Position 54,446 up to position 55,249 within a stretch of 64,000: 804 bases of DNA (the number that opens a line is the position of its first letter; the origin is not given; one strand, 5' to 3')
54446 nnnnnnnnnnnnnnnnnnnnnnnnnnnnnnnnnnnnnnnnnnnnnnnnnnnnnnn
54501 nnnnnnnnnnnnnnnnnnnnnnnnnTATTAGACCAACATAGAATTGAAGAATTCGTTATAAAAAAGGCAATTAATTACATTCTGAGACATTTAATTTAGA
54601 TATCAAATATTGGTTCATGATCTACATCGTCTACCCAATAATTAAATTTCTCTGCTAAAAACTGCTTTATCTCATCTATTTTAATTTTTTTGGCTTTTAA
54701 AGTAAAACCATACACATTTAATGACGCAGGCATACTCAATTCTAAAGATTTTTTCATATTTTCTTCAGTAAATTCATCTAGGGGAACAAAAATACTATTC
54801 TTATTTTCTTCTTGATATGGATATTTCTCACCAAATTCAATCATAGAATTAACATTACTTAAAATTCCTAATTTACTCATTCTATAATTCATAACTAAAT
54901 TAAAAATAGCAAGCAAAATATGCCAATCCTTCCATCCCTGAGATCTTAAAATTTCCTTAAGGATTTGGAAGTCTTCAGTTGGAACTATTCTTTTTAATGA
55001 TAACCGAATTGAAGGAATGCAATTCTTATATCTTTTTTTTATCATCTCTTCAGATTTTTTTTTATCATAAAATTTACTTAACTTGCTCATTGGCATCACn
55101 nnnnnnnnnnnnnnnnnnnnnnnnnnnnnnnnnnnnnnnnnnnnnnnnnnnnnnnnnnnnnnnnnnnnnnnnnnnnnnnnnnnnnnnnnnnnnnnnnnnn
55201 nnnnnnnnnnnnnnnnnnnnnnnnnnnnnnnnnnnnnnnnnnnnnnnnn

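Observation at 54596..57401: HNH-like nuclease fused to a ~680-aa helical/TPR-like body with an overlapping 167-aa partner, convergent on the HerA gene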

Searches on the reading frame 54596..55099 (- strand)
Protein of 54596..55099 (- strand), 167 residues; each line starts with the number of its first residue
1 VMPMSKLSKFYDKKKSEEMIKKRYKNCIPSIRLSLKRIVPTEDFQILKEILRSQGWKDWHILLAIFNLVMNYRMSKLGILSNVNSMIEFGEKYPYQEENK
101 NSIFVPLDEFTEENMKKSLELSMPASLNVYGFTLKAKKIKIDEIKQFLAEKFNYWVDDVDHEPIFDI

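Call 3: search_protein_families(library=pfam, proteins=[window:54596-55099:-], max_evalue=0.1)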
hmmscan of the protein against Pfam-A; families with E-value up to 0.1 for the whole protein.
window:54596-55099:- (167 aa): 0 families

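Call 4: search_protein_families(library=padloc, proteins=[window:54596-55099:-], max_evalue=0.1)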
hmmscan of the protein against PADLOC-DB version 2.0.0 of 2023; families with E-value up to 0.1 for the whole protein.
window:54596-55099:- (167 aa): 0 families

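Call 5: search_protein_families(library=ncbifam, proteins=[window:54596-55099:-], max_evalue=0.1)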
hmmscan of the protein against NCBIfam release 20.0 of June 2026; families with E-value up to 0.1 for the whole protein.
window:54596-55099:- (167 aa): 1 family
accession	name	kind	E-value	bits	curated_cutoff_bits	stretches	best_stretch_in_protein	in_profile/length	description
NF006665.0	PRK09209.1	equivalog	0.011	14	1057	1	6-54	380-425/761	ribonucleoside-diphosphate reductase subunit alpha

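Call 10: find_homologous_proteins(query=window:54596-55099:-)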
Query window:54596-55099:- (167 aa): 83 proteins with E <= 0.001 among 143 candidates.
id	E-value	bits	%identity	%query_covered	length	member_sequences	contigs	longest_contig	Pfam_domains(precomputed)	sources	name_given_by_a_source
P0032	6.1e-102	356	100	98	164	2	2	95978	-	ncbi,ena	-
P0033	1.5e-83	297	80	99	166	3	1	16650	-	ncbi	ncbi:hypothetical protein ES705_06112 [subsurface metagenome]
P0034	3.1e-69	250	68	100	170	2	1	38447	-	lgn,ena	-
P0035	1.1e-66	242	69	98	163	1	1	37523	-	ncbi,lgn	-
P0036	1.4e-66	242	65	99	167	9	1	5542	-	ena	-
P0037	1.6e-66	241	66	98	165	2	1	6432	-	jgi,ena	-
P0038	6.3e-66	239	66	98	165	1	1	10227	-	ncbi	ncbi:MAG: hypothetical protein ACFFDF_10195 [Candidatus Odinarchaeota archaeon]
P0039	4.2e-65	237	65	98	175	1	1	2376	-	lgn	-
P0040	9.4e-65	236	67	99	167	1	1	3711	-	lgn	-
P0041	3.2e-64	234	65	98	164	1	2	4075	-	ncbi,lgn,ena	-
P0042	4.9e-64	233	63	98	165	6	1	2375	-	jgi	-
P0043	1.5e-63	232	64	98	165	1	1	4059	-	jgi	jgi:hypothetical protein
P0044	3.5e-63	231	65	98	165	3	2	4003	-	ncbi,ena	-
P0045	3.7e-63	230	65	100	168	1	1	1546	-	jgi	-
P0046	1.1e-62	229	64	98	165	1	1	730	-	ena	-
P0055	1.9e-60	222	64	98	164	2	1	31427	-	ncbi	-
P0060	2.8e-59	218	61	100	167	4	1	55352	-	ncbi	-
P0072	5.4e-57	210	56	100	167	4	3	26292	-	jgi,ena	-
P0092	1.1e-52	196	62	89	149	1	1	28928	-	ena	-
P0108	2.7e-44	169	51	96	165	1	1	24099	-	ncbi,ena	-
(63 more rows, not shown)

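Call 11: find_encoding_contigs(protein=P0035, flank=10000, max_places=2)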
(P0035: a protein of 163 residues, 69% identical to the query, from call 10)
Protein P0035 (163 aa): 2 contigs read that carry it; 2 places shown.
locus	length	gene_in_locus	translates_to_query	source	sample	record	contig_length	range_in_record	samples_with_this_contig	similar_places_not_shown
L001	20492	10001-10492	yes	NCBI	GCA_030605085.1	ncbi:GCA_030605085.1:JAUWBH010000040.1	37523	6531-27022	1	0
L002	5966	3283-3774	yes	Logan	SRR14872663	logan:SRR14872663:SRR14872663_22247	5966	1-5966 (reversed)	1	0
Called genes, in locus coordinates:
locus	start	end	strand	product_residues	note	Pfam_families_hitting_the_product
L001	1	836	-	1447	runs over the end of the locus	-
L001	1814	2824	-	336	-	PF04055:Radical_SAM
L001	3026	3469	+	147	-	PF09719:C_GCAxxG_C_C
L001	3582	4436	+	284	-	PF00515:TPR_1 (faint), PF07719:TPR_2 (faint), PF13424:TPR_12 (weak), PF17874:TPR_MalT (faint), PF09976:TPR_21 (faint), PF13181:TPR_8 (faint), PF13374:TPR_10 (faint), PF13174:TPR_6 (faint), +1 more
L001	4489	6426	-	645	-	PF01385:OrfB_IS605, PF07282:Cas12f1-like_TNB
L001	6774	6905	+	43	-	-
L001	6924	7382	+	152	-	-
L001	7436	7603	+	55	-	-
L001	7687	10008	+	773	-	-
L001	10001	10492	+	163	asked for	-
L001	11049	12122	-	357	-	PF00665:rve, PF24764:rva_4 (weak), PF13683:rve_3, PF22483:Mu-transpos_C_2 (weak)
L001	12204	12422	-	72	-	-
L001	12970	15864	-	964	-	-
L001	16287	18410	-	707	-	PF13289:SIR2_2, PF17874:TPR_MalT, PF13424:TPR_12, PF14938:SNAP, PF13424:TPR_12, PF14938:SNAP, PF13424:TPR_12, PF17874:TPR_MalT, +20 more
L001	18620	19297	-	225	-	-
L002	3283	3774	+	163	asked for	-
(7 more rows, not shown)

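Call 12: find_encoding_contigs(protein=P0055, flank=10000, max_places=2)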
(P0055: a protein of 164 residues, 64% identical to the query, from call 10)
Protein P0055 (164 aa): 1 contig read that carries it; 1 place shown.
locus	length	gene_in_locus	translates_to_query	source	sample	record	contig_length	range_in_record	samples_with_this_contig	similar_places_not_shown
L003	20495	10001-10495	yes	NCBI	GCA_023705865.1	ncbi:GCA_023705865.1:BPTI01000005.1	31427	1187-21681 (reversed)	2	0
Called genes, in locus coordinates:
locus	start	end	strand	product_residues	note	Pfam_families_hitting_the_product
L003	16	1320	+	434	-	PF00493:MCM, PF17855:MCM_lid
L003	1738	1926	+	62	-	-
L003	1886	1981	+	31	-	-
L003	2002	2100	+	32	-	-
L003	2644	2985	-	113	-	-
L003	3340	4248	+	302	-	-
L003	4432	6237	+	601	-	-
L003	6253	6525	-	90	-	-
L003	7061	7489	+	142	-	PF12756:zf-C2H2_2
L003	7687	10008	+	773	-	-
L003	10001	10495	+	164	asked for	-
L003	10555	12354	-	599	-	-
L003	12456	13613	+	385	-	PF23586:Beta-prop_NWD2_C (faint), PF24780:WD40_MABP1-WDR62_1st (faint), PF24817:WD40_WDHD1_1st (faint), PF23381:Beta-prop_IFT122_1st, PF23414:Beta-prop_EML_2 (faint), PF24796:WDR55 (faint), PF25174:Beta-prop_THOC3 (weak), PF25175:Beta-prop_WDR5 (weak), +4 more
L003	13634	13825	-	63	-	-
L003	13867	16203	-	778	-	PF12705:PDDEXK_1 (weak), PF01935:DUF87 (weak), PF00004:AAA (faint)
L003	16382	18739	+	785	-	PF00515:TPR_1 (faint), PF07719:TPR_2 (faint), PF12895:ANAPC3 (faint), PF13424:TPR_12 (faint), PF13428:TPR_14 (faint), PF13414:TPR_11 (faint)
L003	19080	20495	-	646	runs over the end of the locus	PF04851:ResIII (faint), PF01935:DUF87 (weak), PF13401:AAA_22 (faint)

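Call 13: find_encoding_contigs(protein=P0092, flank=10000, max_places=2)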
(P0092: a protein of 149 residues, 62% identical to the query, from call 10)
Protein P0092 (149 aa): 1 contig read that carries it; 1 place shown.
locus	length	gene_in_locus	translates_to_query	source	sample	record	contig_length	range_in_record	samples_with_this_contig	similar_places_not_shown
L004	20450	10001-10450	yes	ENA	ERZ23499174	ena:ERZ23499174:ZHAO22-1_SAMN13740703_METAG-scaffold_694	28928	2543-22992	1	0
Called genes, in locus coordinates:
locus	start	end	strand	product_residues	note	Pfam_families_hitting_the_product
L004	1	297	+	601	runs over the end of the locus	PF05048:NosD, PF13229:Beta_helix, PF05048:NosD, PF13229:Beta_helix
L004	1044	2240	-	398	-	-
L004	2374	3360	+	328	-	PF00752:XPG_N (weak), PF00867:XPG_I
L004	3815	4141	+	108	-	-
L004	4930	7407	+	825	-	PF13175:AAA_15 (weak), PF13304:AAA_21 (weak)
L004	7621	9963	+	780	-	-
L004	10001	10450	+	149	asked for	-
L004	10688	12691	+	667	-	-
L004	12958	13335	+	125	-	-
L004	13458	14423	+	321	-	-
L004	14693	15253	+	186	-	-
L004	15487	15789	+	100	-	-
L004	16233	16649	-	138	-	PF13307:Helicase_C_2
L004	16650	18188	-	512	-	PF04851:ResIII (weak), PF00270:DEAD (faint), PF06733:DEAD_2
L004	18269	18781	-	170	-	-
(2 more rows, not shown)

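Call 14: find_encoding_contigs(protein=P0060, flank=10000, max_places=2)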
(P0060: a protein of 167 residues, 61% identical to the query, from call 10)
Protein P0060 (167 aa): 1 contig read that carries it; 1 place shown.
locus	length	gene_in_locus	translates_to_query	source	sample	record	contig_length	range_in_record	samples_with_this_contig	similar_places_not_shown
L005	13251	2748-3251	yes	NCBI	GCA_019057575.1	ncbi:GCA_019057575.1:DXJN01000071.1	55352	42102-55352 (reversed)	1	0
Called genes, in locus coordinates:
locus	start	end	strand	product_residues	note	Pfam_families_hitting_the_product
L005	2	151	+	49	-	?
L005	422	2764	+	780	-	-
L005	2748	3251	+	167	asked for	-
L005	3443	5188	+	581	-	-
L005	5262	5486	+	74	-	-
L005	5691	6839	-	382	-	-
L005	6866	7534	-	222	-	PF24034:DUF7343 (weak)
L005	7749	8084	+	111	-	-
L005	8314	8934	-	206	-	-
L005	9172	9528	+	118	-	-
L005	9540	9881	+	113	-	-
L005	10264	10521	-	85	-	PF01844:HNH (weak), PF14279:HNH_5 (weak)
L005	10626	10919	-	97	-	-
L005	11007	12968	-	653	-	PF02463:SMC_N (weak), PF11398:DUF2813, PF13175:AAA_15, PF13304:AAA_21, PF20469:OLD-like_TOPRIM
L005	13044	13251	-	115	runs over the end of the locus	PF13558:SbcC_Walker_B (weak), PF02463:SMC_N (weak)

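Call 17: find_encoding_contigs(protein=P0034, flank=10000, max_places=2)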
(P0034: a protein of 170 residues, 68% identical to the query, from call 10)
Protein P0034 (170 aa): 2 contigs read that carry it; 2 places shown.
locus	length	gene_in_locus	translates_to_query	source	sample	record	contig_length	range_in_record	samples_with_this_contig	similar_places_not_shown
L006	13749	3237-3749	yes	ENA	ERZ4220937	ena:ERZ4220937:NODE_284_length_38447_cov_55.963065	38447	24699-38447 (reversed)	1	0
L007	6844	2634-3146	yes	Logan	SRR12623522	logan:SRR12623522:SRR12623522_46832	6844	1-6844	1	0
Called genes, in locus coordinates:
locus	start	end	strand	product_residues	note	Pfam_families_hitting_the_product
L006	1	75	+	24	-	?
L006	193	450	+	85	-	-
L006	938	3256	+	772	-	-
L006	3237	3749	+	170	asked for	-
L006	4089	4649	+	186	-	-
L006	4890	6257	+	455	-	-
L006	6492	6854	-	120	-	-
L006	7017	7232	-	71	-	PF20247:DUF6602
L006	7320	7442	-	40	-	-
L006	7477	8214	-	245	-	PF08986:DUF1889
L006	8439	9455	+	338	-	-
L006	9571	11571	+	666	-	PF07719:TPR_2 (faint), PF13181:TPR_8 (faint), PF13424:TPR_12 (faint), PF21259:Rgg_C (weak)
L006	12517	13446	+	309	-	PF18864:AbiTii (weak)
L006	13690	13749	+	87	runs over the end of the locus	PF07498:Rho_N (weak)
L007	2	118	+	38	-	?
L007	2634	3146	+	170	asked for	-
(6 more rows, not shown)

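Call 18: find_encoding_contigs(protein=P0072, flank=10000, max_places=2)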
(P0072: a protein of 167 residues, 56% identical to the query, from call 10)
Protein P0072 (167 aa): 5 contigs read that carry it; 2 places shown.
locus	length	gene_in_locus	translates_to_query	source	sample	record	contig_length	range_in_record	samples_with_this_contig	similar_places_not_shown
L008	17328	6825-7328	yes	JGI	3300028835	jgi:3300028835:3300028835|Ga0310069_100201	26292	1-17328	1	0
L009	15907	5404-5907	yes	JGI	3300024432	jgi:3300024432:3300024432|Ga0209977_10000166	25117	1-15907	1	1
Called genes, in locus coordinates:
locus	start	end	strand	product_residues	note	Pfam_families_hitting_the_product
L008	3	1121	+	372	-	?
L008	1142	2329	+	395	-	PF04389:Peptidase_M28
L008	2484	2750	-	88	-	-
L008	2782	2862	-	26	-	-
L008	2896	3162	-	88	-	-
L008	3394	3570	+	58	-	-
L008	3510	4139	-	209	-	-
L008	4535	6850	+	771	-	-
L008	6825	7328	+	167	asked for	-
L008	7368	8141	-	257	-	-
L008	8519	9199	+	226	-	-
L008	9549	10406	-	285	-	-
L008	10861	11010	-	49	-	-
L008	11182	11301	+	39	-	-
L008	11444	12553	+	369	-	PF28530:DUF8426, PF04313:HSDR_N (weak)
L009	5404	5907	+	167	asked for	-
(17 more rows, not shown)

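Call 19: find_encoding_contigs(protein=P0108, flank=10000, max_places=2)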
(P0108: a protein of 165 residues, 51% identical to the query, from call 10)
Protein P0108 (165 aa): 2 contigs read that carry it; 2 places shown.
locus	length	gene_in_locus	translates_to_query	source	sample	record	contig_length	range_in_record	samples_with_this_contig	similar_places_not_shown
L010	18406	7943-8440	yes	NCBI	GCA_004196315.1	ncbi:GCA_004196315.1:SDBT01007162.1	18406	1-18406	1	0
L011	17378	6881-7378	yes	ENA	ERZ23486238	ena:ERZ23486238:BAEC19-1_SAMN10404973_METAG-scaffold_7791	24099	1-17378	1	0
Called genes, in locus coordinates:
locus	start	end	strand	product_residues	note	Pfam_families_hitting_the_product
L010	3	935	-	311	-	?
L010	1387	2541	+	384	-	PF00560:LRR_1 (faint), PF13855:LRR_8, PF12799:LRR_4 (weak), PF13855:LRR_8 (weak), PF23598:LRR_14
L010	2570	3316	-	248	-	PF13174:TPR_6 (faint), PF13176:TPR_7 (faint), PF13374:TPR_10 (faint), PF13424:TPR_12 (faint), PF13428:TPR_14 (faint), PF14853:Fis1_TPR_C (faint), PF00515:TPR_1 (weak), PF07719:TPR_2 (weak), +1 more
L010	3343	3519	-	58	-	-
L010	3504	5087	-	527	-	-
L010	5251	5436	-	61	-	-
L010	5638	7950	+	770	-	-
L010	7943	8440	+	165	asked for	-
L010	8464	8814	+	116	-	-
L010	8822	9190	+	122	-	PF05168:HEPN (weak)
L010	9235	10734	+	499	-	PF04389:Peptidase_M28 (weak), PF01546:Peptidase_M20, PF07687:M20_dimer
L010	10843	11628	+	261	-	PF00378:ECH_1, PF16113:ECH_2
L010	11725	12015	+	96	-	PF05369:MtmB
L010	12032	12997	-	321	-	PF00892:EamA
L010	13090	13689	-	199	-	-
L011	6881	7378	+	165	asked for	-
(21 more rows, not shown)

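Call 28: search_protein_families(library=pfam, alignment_id=A2, max_evalue=10)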
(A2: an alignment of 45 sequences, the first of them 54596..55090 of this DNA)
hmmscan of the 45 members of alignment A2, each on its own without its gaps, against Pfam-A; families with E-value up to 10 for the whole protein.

A. member 1, window:54596-55090:- (164 aa): 1 family
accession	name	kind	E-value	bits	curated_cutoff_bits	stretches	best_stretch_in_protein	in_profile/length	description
PF10826.14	DUF2551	-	1.8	9.3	23.4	0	129-151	19-41/83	Protein of unknown function (DUF2551)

B. families by the number of members that match (of 45 scanned): 16 families
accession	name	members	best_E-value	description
PF19196.5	DUF5871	13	0.0014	Family of unknown function (DUF5871)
PF05029.18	TIMELESS_C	8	0.0033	Timeless PAB domain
PF07261.16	DnaB_2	4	0.013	Replication initiation and membrane attachment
PF07966.17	A1_Propeptide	4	0.11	A1 Propeptide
PF07430.17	PP1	1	0.0057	Phloem filament protein PP1 cystatin-like domain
PF15592.11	Imm41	1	0.04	Immunity protein 41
PF16246.10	DUF4903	1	0.041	Domain of unknown function (DUF4903)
PF09171.15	AGOG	1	0.062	N-glycosylase/DNA lyase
PF07407.17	Seadorna_VP6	1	0.073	Seadornavirus VP6 protein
PF18474.7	DUF5614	1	0.12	Family of unknown function (DUF5614)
PF12066.13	SERRATE_Ars2_N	1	0.18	SERRATE/Ars2, N-terminal domain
PF06436.16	Pneumovirus_M2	1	0.19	Pneumovirus matrix protein 2 (M2)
PF05642.16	Sporozoite_P67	1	0.28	Sporozoite P67 surface antigen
PF03705.20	CheR_N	1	0.6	CheR methyltransferase, all-alpha domain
PF20612.3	SHOCT_2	1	0.79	SHOCT domain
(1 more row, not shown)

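Call 31: predict_structure(alignment_id=A2)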
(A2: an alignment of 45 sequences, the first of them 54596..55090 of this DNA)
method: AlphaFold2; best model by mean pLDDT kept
length: 164 residues; sequences in the alignment: 45
mean_pLDDT: 89.0   pTM: 0.87
mean pLDDT of the five models: 89.0, 83.0, 82.2, 80.7, 80.1
residues with pLDDT >= 90: 97; 70-90: 58; 50-70: 9; < 50: 0
segments of 3 or more residues with pLDDT < 50: none
pLDDT, mean of each block of 10 residues (from residue 1): 77 92 94 97 98 96 96 89 87 88 97 92 74 69 84 91 91
secondary structure, 60 per line:
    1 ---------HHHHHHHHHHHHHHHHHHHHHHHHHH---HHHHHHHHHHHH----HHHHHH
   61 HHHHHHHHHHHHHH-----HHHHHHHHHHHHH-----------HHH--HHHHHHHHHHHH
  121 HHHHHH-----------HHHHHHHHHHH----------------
elements in order: H10-35 H39-50 H55-74 H80-92 H109-126 H138-148

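Call 87: find_related_loci(query=A2, collection=metagenome_contigs, flank=10000)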
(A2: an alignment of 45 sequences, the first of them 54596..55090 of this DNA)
Query A2 (164 aa) in metagenome_contigs; peptide patterns used: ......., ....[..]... (x = any residue, [..] = any of these).
451 stretches matched a pattern; 141 encode a relative of the query (tblastn E <= 1e-3); the best 80 are kept; 80 distinct loci.
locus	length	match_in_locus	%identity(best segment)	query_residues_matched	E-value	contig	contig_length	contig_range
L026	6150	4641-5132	65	1-164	2e-72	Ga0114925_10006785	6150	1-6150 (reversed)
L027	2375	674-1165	63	1-164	2e-72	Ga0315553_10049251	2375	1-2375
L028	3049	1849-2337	66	1-163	5e-71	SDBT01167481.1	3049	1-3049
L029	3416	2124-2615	65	1-164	3e-70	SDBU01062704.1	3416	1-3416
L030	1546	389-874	66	3-164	4e-72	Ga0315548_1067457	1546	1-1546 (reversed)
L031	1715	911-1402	62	1-164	8e-70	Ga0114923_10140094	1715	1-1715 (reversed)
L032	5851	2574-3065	65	1-164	9e-66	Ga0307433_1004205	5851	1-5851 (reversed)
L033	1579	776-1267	61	1-164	9e-68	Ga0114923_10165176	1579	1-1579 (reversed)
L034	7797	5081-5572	61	1-164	5e-63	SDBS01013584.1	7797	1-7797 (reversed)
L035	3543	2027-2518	61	1-164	3e-63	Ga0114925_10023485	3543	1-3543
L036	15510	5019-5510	60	1-164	8e-63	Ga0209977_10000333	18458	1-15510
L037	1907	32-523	61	1-164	2e-64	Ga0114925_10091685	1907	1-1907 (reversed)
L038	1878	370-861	61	1-164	1e-64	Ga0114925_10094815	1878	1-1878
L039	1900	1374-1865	57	1-164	1e-64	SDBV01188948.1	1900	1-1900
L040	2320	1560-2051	58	1-164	9e-64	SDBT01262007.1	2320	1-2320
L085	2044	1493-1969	33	8-162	9e-26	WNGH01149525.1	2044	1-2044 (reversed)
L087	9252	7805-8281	33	8-162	4e-25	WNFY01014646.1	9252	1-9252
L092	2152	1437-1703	57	76-164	1e-24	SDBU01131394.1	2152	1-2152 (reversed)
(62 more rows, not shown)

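Call 99: find_related_loci(query=A2, collection=viral_contigs, flank=5000)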
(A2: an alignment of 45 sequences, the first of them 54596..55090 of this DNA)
Query A2 (164 aa) in viral_contigs; peptide patterns used: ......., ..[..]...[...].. (x = any residue, [..] = any of these).
28 stretches matched a pattern, but none encodes a relative of the query by tblastn (E <= 1e-3).
